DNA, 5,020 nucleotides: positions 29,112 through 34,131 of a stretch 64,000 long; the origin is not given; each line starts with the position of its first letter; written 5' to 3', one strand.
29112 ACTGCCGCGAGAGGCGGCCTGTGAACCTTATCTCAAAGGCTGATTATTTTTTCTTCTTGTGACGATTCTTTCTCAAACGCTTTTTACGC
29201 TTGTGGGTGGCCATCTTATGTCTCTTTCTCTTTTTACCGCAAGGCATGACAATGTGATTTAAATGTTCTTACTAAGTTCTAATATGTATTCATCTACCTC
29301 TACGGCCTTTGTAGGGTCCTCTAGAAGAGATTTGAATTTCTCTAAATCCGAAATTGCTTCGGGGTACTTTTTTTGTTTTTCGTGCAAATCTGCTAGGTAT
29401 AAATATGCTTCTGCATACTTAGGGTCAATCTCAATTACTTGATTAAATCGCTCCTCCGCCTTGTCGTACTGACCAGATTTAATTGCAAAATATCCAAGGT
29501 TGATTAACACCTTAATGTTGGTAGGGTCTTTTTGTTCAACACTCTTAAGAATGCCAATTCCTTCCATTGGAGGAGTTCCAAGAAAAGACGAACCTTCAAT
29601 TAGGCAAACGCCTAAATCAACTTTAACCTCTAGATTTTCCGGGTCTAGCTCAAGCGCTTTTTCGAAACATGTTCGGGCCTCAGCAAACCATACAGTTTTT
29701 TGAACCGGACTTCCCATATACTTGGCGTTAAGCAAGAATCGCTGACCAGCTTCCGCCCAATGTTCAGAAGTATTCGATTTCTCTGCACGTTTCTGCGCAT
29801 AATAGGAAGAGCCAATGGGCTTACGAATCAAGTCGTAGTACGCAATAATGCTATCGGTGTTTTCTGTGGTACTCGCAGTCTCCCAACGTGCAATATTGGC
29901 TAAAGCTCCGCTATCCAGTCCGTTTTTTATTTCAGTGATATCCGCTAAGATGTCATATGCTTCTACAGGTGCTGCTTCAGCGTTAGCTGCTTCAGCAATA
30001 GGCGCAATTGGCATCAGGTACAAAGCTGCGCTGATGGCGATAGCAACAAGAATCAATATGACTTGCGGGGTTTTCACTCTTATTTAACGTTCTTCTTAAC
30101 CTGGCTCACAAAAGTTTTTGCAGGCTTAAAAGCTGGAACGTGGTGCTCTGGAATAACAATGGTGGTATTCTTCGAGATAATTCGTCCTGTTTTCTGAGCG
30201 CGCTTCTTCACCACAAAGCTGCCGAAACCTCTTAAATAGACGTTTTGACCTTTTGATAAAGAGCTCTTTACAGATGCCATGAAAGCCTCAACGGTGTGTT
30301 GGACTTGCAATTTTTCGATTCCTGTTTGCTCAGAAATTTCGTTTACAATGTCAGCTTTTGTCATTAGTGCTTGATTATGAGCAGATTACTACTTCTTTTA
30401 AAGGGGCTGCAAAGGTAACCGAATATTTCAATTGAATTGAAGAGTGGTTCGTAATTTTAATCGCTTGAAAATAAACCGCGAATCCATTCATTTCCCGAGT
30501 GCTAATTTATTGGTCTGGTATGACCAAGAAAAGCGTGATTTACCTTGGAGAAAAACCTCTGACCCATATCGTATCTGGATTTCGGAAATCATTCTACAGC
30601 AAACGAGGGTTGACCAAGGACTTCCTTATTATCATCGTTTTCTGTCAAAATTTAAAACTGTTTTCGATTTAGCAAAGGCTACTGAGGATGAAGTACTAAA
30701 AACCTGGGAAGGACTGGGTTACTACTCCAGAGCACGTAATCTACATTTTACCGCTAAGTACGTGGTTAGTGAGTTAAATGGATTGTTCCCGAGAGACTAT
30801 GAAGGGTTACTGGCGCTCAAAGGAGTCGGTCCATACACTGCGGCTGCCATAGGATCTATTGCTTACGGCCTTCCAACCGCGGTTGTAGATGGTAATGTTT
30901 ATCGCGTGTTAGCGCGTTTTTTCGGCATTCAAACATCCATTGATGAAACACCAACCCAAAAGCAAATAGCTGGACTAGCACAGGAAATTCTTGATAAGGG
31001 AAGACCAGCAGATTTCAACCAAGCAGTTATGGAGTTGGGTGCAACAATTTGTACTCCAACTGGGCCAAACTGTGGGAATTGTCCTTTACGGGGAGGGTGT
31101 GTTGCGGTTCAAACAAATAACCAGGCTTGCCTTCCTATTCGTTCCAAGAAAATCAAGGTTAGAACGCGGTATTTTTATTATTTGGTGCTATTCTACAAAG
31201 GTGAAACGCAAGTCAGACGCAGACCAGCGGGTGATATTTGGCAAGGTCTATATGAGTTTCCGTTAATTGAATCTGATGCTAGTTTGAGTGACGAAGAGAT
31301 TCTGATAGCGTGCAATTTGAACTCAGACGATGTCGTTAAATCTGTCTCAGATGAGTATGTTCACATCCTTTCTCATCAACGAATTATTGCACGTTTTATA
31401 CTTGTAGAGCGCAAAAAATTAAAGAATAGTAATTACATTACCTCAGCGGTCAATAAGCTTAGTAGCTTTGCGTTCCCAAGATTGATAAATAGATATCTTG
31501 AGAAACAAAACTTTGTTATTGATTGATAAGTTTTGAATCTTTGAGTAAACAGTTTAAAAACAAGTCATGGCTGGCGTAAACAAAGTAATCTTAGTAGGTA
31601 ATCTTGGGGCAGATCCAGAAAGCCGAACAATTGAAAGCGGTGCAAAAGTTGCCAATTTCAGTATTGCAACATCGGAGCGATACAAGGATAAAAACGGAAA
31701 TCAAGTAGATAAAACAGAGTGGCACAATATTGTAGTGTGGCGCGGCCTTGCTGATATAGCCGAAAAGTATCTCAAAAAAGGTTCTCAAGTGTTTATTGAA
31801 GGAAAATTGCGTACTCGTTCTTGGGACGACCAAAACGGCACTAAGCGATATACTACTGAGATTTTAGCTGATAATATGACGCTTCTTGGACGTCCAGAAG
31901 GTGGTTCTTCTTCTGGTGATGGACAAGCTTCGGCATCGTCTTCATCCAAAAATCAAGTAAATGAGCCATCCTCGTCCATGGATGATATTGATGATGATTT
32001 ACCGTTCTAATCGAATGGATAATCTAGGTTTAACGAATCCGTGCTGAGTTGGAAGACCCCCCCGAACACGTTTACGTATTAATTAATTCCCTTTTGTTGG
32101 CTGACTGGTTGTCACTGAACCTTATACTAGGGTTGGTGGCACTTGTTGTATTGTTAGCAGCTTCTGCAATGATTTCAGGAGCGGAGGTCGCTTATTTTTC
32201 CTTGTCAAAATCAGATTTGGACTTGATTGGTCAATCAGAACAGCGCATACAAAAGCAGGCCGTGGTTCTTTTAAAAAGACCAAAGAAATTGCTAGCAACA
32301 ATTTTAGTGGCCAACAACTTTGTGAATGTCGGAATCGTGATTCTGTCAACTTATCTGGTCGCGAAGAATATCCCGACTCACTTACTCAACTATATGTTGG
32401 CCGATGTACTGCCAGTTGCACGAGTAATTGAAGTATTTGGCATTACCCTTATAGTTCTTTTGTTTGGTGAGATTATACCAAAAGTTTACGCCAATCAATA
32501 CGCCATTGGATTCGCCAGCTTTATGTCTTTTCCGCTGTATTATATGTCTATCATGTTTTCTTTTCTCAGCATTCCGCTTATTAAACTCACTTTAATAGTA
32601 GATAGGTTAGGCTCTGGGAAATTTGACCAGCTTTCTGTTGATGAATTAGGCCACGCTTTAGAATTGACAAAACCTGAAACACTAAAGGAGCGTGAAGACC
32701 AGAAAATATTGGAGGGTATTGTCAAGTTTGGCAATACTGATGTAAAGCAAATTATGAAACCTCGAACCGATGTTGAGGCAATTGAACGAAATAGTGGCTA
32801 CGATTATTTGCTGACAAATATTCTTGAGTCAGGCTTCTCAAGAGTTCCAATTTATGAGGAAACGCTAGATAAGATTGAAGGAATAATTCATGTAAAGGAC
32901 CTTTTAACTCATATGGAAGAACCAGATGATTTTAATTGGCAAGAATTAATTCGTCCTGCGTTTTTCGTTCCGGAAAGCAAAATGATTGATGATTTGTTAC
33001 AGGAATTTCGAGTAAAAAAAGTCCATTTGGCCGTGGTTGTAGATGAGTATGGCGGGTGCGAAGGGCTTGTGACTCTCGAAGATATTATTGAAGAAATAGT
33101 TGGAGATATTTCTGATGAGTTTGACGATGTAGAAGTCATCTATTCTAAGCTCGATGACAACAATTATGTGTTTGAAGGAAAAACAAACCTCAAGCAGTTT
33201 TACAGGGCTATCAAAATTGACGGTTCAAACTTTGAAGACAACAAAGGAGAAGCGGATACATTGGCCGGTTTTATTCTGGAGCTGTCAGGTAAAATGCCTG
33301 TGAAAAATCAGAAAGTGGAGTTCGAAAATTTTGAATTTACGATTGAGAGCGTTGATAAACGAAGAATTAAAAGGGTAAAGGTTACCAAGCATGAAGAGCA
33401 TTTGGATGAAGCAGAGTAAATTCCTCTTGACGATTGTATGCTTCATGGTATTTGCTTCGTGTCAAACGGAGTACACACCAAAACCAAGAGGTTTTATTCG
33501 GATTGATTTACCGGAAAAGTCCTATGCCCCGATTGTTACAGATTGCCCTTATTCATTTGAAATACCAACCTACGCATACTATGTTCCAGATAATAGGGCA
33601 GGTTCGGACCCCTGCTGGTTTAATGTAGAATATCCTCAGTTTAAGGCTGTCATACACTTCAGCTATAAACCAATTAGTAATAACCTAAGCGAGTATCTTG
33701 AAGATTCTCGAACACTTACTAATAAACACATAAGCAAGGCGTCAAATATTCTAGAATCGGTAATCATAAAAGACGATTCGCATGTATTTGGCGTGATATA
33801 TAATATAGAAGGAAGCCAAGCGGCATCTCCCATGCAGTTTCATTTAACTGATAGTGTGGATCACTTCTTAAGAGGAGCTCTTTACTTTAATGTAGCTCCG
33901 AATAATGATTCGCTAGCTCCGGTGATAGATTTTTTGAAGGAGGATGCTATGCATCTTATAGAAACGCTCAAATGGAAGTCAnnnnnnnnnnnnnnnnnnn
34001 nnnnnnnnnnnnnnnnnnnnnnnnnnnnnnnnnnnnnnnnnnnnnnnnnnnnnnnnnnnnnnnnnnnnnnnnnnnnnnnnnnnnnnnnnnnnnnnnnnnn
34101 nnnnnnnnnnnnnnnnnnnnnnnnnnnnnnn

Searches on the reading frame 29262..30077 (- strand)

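Call 39: search_protein_families(library=pfam, proteins=[window:29262-30077:-], max_evalue=0.0001)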
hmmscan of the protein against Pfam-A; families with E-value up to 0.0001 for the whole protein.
window:29262-30077:- (272 aa): 14 families
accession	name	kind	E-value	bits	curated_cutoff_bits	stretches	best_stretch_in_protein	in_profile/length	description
PF14559.12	TPR_19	-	9.9e-20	71.1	25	2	198-242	1-45/68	Tetratricopeptide repeat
PF07719.23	TPR_2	-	2.9e-18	64.8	27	1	189-221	2-34/34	Tetratricopeptide repeat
PF13431.12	TPR_17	-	9.7e-18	63.3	24.4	1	211-242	2-33/34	Tetratricopeptide repeat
PF00515.34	TPR_1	-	3.8e-15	55.4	27.8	1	189-221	2-34/34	Tetratricopeptide repeat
PF13414.12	TPR_11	-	1.6e-13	50.5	26.8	1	200-235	6-41/42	TPR repeat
PF13432.12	TPR_16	-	2.2e-13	50.8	32.7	1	198-245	7-53/65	Tetratricopeptide repeat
PF13181.12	TPR_8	-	6e-13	48.3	25.7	1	189-221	2-34/34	Tetratricopeptide repeat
PF13424.12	TPR_12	-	5.3e-10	39.8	30.1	1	190-247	5-70/77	Tetratricopeptide repeat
PF13428.12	TPR_14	-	7.1e-10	39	23.5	0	191-231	4-44/44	Tetratricopeptide repeat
PF23914.1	TPR_CcmH_CycH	-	6e-09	36.4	42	1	133-218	68-151/158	Cytochrome c-type biogenesis protein H TPR domain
PF13174.12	TPR_6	-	1.3e-08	35.4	26.3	0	223-249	1-27/33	Tetratricopeptide repeat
PF13176.12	TPR_7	-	1.2e-05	25.5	27.9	0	191-219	2-30/36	Tetratricopeptide repeat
PF25063.1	ARM_TT21_C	-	7e-05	23.2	35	0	190-247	97-154/209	Tetratricopeptide repeat protein 21 C-terminal ARM domain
PF13374.12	TPR_10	-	7.5e-05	23.1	27.5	0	222-247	2-27/42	Tetratricopeptide repeat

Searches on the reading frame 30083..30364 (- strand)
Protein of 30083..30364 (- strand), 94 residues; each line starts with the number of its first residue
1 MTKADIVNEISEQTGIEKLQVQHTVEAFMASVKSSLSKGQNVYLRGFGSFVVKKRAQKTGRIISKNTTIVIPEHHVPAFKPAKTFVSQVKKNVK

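Call 40: search_protein_families(library=pfam, proteins=[window:30083-30364:-], max_evalue=0.0001)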
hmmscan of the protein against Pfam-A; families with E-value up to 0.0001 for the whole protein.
window:30083-30364:- (94 aa): 4 families
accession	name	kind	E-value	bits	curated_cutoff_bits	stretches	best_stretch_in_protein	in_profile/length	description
PF00216.26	Bac_DNA_binding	-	3.1e-26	91.9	22.4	1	1-89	1-89/90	Bacterial DNA-binding protein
PF18291.6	HU-HIG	-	2.8e-08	34.3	26.2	1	3-91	34-120/125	HU domain fused to wHTH, Ig, or Glycine-rich motif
PF18289.6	HU-CCDC81_euk_2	-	3.6e-05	24.1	26.1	1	8-56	8-58/75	CCDC81 eukaryotic HU domain 2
PF18175.6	HU-CCDC81_bac_2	-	3.8e-05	23.9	35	1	7-54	4-51/70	CCDC81-like prokaryotic HU domain 2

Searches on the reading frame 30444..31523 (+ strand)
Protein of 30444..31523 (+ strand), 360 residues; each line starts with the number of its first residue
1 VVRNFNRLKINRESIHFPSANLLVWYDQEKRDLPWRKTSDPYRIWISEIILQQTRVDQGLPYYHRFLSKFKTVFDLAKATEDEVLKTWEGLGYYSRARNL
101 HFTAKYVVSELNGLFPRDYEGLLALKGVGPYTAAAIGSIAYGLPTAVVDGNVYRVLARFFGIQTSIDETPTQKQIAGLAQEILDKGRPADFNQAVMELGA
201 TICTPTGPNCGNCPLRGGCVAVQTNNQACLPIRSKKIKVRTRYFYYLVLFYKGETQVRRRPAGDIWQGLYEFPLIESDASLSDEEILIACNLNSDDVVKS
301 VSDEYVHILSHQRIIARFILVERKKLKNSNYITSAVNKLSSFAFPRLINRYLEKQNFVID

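Call 39: search_protein_families(library=pfam, proteins=[window:30444-31523:+], max_evalue=0.0001)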
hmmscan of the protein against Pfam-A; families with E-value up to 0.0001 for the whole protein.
window:30444-31523:+ (360 aa): 3 families
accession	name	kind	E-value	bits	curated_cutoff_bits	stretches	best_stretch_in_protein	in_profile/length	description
PF00730.31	HhH-GPD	-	1.9e-19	70.4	26.2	1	46-176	1-103/108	HhH-GPD superfamily base excision DNA repair protein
PF14815.12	NUDIX_4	-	8.4e-15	55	35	1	246-354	2-113/113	NUDIX domain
PF00633.29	HHH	-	1.2e-07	31.6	24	1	111-136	2-27/30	Helix-hairpin-helix motif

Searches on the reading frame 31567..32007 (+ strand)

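Call 6: search_protein_families(library=ncbifam, proteins=[window:31567-32007:+], max_evalue=0.01)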
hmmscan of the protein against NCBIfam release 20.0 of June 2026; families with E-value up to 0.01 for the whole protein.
window:31567-32007:+ (147 aa): 18 families
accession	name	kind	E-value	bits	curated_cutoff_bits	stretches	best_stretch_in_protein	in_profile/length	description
TIGR00621.2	ssb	subfamily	1.4e-51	175.1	53.95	1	2-147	2-165/165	single-stranded DNA-binding protein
NF005406.0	PRK06958.1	subfamily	4e-49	167.6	252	1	1-127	1-128/182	single-stranded DNA-binding protein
NF006533.0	PRK09010.1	subfamily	3.4e-43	147.6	260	1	3-133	5-140/177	single-stranded DNA-binding protein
NF004357.0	PRK05733.1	subfamily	3.5e-42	144.3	241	1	3-134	4-140/172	single-stranded DNA-binding protein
NF004972.0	PRK06341.1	equivalog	1.2e-41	142.5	254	1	2-147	2-166/166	single-stranded DNA-binding protein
NF006445.0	PRK08763.1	subfamily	6.4e-39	133.8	246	1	3-132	4-134/164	single-stranded DNA-binding protein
NF010292.0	PRK13732.1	subfamily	2.1e-37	128.7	265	1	2-123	4-128/175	single-stranded DNA-binding protein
NF005170.0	PRK06642.1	equivalog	2.3e-34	118.4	270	1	2-147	2-152/152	single-stranded DNA-binding protein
NF006297.0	PRK08486.1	equivalog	3.3e-30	105.6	212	1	5-132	3-133/182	single-stranded DNA-binding protein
NF005851.0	PRK07772.1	subfamily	1.2e-23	84.3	194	1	2-104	2-106/191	single-stranded DNA-binding protein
NF005580.0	PRK07275.1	subfamily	5e-23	82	254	1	4-141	2-140/162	single-stranded DNA-binding protein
NF005674.0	PRK07459.1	equivalog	3.3e-22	78.7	161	1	3-117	2-111/121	single-stranded DNA-binding protein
NF005579.0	PRK07274.1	equivalog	1.4e-21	76.6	169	1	4-107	2-102/131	single-stranded DNA-binding protein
NF005241.0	PRK06751.1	equivalog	2e-21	76.8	313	1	4-133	2-131/173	single-stranded DNA-binding protein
NF004948.0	PRK06293.1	equivalog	1.8e-18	67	156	1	7-131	4-125/161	single-stranded DNA-binding protein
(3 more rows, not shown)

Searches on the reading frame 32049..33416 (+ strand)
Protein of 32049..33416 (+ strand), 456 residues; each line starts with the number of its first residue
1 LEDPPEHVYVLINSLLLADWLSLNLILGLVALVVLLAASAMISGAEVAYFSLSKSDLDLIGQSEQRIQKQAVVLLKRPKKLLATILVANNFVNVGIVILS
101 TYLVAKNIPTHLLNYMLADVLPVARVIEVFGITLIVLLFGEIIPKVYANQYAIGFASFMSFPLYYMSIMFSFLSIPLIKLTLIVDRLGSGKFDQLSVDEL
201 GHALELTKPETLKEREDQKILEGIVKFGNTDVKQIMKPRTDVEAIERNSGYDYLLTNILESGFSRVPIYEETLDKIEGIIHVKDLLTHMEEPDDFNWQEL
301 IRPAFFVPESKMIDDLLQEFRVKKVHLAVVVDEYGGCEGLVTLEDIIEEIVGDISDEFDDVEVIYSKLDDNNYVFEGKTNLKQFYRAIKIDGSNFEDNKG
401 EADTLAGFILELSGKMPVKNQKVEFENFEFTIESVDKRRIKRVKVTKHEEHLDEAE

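Call 6: search_protein_families(library=ncbifam, proteins=[window:32049-33416:+], max_evalue=0.01)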
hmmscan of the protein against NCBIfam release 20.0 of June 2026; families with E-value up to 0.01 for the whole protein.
window:32049-33416:+ (456 aa): 6 families
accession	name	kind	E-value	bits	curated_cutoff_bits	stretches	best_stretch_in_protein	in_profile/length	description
TIGR03520.1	GldE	subfamily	5.2e-162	539.6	376.05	1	32-447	1-407/408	gliding motility-associated protein GldE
NF008604.1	PRK11573.1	equivalog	1.7e-50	172.1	475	1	29-451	10-422/428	hypothetical protein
NF011675.0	PRK15094.1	equivalog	2.6e-50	171.4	379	1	210-448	47-282/292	CNNM family magnesium/cobalt transport protein CorC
NF052568.1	PolamExpPaeASal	equivalog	1.2e-38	133.1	500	1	29-447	5-424/424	polyamine export protein PaeA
NF041630.1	CBS_CbpB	equivalog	0.00052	19.9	125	0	226-300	5-78/143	cyclic-di-AMP-binding protein CbpB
TIGR01302.1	IMP_dehydrog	equivalog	0.0029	16.5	481.5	1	260-349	108-199/450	IMP dehydrogenase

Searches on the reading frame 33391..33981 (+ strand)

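Call 5: search_protein_families(library=pfam, proteins=[window:33391-33981:+], max_evalue=0.1)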
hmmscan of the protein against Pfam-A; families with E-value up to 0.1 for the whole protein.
window:33391-33981:+ (197 aa): 1 family
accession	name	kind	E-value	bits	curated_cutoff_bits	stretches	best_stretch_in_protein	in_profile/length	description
PF25593.1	GldD_lipo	-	2.6e-69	232.9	27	1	26-195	2-170/170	Gliding motility lipoprotein GldD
